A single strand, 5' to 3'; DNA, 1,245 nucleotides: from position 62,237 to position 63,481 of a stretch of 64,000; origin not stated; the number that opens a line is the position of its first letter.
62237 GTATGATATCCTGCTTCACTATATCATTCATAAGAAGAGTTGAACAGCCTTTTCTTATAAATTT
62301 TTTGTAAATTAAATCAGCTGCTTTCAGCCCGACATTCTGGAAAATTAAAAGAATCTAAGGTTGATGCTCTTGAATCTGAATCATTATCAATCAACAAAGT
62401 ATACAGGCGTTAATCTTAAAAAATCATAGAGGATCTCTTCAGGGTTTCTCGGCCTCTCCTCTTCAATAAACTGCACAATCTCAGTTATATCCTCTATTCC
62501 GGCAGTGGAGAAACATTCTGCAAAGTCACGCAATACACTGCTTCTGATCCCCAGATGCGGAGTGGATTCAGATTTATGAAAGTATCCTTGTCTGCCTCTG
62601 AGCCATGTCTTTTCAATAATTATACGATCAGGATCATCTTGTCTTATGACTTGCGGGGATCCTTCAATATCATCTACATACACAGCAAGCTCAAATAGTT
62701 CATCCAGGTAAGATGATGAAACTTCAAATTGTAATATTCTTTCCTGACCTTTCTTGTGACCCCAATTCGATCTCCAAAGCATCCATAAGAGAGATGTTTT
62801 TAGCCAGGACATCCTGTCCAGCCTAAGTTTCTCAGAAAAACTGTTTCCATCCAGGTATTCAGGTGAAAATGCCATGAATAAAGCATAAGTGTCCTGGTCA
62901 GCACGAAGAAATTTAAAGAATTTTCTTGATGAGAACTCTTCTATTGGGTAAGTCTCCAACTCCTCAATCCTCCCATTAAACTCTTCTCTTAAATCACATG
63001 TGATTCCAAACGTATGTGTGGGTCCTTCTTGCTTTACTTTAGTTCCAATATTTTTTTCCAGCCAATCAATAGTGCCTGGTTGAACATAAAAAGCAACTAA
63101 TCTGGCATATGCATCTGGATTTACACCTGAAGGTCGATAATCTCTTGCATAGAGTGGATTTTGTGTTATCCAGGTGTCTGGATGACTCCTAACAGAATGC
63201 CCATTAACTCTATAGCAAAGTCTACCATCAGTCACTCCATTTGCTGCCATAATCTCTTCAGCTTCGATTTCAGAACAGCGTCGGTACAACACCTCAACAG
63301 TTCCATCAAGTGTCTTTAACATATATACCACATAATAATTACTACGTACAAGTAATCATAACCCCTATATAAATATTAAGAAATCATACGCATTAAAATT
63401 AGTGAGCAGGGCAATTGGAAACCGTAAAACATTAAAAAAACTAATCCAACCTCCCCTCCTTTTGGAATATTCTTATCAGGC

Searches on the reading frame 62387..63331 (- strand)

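Call 75: search_protein_families(library=pfam, proteins=[window:62387-63331:-], max_evalue=0.001)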
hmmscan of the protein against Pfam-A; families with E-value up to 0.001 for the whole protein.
window:62387-63331:- (314 aa): 1 family
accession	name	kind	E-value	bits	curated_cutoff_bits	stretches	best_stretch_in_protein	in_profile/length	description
PF14124.11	DUF4291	-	8.1e-18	65.4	27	1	162-292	28-161/180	Domain of unknown function (DUF4291)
